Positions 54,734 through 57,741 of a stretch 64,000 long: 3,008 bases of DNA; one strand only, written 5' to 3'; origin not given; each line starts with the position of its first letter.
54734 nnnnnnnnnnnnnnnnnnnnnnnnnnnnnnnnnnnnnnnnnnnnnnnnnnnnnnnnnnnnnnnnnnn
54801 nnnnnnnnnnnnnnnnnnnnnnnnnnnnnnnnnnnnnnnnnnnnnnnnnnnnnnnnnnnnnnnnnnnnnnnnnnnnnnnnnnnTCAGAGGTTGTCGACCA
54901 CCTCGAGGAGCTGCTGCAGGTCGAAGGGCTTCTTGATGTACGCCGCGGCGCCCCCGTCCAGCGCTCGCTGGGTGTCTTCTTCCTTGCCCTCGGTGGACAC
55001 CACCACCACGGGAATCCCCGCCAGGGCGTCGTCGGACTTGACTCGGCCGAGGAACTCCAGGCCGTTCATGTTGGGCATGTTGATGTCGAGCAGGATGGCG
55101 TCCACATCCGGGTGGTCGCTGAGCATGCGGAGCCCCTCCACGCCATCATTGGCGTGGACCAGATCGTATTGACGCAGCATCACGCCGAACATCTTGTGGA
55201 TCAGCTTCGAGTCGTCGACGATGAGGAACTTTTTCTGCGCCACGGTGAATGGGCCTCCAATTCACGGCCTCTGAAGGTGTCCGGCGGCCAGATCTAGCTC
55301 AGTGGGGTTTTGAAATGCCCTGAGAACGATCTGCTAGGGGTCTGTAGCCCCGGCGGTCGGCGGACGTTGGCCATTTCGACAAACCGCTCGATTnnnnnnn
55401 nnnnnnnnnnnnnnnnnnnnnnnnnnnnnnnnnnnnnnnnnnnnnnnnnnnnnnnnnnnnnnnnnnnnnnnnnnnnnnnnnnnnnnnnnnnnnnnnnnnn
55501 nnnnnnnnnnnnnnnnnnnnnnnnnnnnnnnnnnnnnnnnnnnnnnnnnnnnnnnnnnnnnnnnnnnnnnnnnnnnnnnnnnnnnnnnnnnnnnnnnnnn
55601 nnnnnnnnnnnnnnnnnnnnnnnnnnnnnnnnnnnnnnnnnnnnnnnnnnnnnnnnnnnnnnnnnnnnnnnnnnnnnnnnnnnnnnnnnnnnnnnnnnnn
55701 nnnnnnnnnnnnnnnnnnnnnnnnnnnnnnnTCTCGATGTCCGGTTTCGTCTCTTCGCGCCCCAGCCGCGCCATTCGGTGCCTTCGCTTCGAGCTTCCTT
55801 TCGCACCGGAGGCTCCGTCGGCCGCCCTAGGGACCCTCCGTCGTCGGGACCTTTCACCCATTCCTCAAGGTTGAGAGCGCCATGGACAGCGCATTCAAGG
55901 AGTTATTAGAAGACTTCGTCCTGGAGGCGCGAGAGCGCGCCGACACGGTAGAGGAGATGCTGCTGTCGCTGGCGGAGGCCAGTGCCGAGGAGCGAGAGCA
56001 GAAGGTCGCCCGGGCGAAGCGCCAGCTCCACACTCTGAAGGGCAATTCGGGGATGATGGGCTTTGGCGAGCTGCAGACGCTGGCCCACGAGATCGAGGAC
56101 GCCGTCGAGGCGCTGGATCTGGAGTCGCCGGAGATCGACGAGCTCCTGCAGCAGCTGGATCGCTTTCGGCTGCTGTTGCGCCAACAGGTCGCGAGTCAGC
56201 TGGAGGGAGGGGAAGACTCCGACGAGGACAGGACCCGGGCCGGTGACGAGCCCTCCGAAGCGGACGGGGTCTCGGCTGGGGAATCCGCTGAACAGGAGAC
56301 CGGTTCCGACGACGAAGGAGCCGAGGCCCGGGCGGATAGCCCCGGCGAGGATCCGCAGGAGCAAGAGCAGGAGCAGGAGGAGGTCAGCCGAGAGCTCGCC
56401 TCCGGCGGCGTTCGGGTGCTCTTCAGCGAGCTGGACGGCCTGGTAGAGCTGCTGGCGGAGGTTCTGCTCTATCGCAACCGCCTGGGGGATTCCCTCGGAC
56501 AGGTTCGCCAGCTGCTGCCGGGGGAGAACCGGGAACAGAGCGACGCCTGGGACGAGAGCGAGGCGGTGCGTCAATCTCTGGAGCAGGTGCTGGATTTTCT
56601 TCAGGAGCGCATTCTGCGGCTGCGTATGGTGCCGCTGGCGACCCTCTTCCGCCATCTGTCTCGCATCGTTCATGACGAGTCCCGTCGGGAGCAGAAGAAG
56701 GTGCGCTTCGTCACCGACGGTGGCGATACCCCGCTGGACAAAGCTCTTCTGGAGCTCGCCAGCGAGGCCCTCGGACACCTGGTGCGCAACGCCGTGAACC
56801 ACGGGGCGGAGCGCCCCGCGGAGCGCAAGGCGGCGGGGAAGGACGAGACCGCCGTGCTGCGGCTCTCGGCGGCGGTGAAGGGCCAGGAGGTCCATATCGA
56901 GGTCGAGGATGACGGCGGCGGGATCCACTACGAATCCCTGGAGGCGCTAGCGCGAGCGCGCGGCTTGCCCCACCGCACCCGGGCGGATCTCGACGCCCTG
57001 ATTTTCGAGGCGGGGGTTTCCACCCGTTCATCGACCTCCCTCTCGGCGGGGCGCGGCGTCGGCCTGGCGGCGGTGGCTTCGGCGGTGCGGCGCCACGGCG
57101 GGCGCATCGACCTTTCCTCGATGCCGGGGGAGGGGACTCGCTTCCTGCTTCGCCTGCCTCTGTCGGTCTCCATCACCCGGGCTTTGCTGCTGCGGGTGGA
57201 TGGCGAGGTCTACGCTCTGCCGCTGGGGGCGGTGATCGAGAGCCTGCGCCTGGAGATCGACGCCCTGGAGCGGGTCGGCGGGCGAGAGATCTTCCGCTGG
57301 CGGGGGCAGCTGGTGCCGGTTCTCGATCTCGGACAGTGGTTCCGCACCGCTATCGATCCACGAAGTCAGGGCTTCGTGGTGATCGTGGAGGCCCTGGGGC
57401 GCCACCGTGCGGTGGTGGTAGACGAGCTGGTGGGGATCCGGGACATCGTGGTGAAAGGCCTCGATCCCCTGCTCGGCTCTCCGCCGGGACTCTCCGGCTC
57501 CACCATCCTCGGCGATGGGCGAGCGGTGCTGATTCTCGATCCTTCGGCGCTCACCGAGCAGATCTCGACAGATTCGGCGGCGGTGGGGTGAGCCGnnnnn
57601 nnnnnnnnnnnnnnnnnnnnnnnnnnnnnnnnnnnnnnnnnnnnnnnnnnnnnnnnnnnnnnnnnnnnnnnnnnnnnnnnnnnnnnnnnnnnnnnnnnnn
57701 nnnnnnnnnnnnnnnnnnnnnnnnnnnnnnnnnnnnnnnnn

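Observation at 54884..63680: MCP-less chemosensory cluster with a HEAT-repeat protein: Che7-like alternative-cellular-function pathway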

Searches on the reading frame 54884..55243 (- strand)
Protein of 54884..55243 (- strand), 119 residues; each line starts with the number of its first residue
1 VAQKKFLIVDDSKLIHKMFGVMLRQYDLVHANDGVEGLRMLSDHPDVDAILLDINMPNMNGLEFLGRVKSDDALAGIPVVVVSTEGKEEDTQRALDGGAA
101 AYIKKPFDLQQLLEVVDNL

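Call 3: search_protein_families(library=pfam, proteins=[window:54884-55243:-], max_evalue=0.01)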
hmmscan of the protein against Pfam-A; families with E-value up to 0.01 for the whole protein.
window:54884-55243:- (119 aa): 1 family
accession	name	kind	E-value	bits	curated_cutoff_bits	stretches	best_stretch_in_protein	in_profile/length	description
PF00072.30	Response_reg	-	1.2e-24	87.1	30.2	1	7-116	2-110/111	Response regulator receiver domain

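Call 42: search_protein_families(library=ncbifam, proteins=[window:54884-55243:-], max_evalue=0.001)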
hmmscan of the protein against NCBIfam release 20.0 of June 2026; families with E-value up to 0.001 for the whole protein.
window:54884-55243:- (119 aa): 93 families (the best 25 are shown)
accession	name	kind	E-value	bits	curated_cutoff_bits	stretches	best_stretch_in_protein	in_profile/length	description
TIGR02154.1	PhoB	equivalog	3.5e-19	69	296.2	1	3-115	2-115/226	phosphate regulon transcriptional regulator PhoB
NF007901.0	PRK10610.1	equivalog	4.8e-19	68.8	189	1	4-115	6-119/129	chemotaxis response regulator CheY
NF007135.0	PRK09581.1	equivalog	2.4e-18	66.2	474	1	5-116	4-116/457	PleD family two-component system response regulator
NF045717.1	DVU0259_DivK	exception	1e-17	64.4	160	1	3-118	2-114/117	DVU0259 family response regulator domain-containing protein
NF041367.1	CheY_Halo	equivalog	6.7e-17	61.9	200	1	7-118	2-112/114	chemotaxis protein CheY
NF008469.0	PRK11361.1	equivalog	7.9e-17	61.1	714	1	2-116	3-116/461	acetoacetate metabolism transcriptional regulator AtoC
NF040689.1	MtrAB_MtrA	equivalog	9.7e-16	57.8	300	1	7-114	2-107/219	MtrAB system response regulator MtrA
NF001965.0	PRK00742.1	subfamily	1.4e-15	57.3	293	1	4-108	4-111/357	chemotaxis-specific protein-glutamate methyltransferase CheB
NF053854.1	RespRegPhoBBctds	equivalog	2.3e-15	56.5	270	1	7-115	2-110/225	two-component system response regulator PhoB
TIGR02875.1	spore_0_A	equivalog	3.1e-15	56.2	200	1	5-116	4-118/262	sporulation transcription factor Spo0A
NF007546.0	PRK10161.1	equivalog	4.8e-15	55.7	471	1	4-113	3-113/229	phosphate response regulator transcription factor PhoB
NF008099.0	PRK10841.1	equivalog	5.1e-15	54.3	920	1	6-115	827-935/949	two-component system sensor histidine kinase RcsC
NF041866.1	EpsW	equivalog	6.6e-15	54.9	200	1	3-114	5-119/131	exopolysaccharide biosynthesis response regulator EpsW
NF041733.1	resp_reg_CseB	equivalog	8.5e-15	54.7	350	1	5-113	2-108/228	two-component system response regulator CseB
NF007969.0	PRK10693.1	equivalog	1.2e-14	54.1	329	1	2-116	6-120/337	two-component system response regulator RssB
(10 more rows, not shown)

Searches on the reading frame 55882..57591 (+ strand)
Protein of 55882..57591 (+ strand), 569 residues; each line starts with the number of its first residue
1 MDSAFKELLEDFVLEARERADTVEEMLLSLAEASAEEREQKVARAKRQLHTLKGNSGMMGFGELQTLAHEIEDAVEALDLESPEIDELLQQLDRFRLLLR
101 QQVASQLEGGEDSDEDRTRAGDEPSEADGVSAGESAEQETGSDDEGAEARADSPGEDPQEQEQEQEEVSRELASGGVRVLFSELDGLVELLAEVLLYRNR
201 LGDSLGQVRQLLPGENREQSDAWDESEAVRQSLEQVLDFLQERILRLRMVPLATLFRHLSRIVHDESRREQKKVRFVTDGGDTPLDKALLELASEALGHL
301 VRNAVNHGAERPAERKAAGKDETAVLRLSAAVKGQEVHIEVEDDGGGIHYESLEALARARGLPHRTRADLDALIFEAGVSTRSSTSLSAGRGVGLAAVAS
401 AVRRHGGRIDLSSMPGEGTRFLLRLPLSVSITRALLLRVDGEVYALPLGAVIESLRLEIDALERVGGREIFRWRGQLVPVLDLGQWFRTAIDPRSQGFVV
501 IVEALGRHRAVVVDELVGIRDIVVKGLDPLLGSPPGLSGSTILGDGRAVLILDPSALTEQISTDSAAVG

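Call 3: search_protein_families(library=pfam, proteins=[window:55882-57591:+], max_evalue=0.01)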
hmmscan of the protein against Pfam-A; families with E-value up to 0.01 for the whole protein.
window:55882-57591:+ (569 aa): 3 families
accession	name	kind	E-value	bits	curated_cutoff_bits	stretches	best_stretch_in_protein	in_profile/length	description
PF01584.24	CheW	-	4.1e-27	94.9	23.5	1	434-560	2-136/138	CheW-like domain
PF02518.31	HATPase_c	-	1.7e-18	67.5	26.4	1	295-428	8-110/111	Histidine kinase-, DNA gyrase B-, and HSP90-like ATPase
PF01627.28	Hpt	-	1e-12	48.5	24.6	1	7-95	1-81/84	Hpt domain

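Call 42: search_protein_families(library=ncbifam, proteins=[window:55882-57591:+], max_evalue=0.001)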
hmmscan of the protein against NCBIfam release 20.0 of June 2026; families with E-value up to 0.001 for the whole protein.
window:55882-57591:+ (569 aa): 33 families (the best 25 are shown)
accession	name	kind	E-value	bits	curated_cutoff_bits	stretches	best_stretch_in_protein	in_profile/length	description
NF041336.1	CheA_Halo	equivalog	2.5e-80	271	950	2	128-555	244-664/666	chemotaxis protein CheA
NF007835.0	PRK10547.1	equivalog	4.4e-74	250.3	793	1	132-559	235-658/670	chemotaxis protein CheA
NF010411.0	PRK13837.1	equivalog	2.2e-11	42.5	647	1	332-431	603-679/828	two-component system VirA-like sensor kinase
NF011874.0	PRK15347.1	equivalog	1.6e-10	39.7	852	2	386-431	573-617/921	two component system sensor kinase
NF007688.0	PRK10364.1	equivalog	7e-10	38.2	479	1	385-429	409-453/460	two-component system sensor histidine kinase ZraS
TIGR02956.1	TMAO_torS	equivalog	1.6e-09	36.4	676.5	1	30-90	895-955/967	TMAO reductase system sensor histidine kinase/response regulator TorS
NF008298.1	PRK11086.1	subfamily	1.8e-08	33.3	520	1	317-427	438-525/529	DcuS/MalK family sensor histidine kinase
NF047874.1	MASE3_PAS_HK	subfamily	3.2e-08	32.8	560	1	385-429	583-627/655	MASE3 domain-containing sensor histidine kinase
NF046044.1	PnpS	equivalog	8.1e-08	31.7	400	1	388-426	352-390/390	two-component system histidine kinase PnpS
TIGR02966.1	phoR_proteo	equivalog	9.9e-08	31.4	334.2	1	385-424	293-332/333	phosphate regulon sensor histidine kinase PhoR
NF008468.0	PRK11360.1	equivalog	1.3e-07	30.4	646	1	388-428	569-609/616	two-component system sensor histidine kinase AtoS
TIGR02916.1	PEP_his_kin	equivalog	1.4e-07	30.5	300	1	385-426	638-679/679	XrtA/PEP-CTERM system histidine kinase PrsK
NF007898.0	PRK10604.1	equivalog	1.2e-06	28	478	1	324-432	337-428/433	two-component system sensor histidine kinase RstB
NF008312.0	PRK11100.1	equivalog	4.8e-06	25.7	356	1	244-427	323-474/477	two-component system sensor histidine kinase CreC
NF052574.1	HisKinEspCMyxo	equivalog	4.8e-06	25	1200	1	369-427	582-637/785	serine histidine kinase EspC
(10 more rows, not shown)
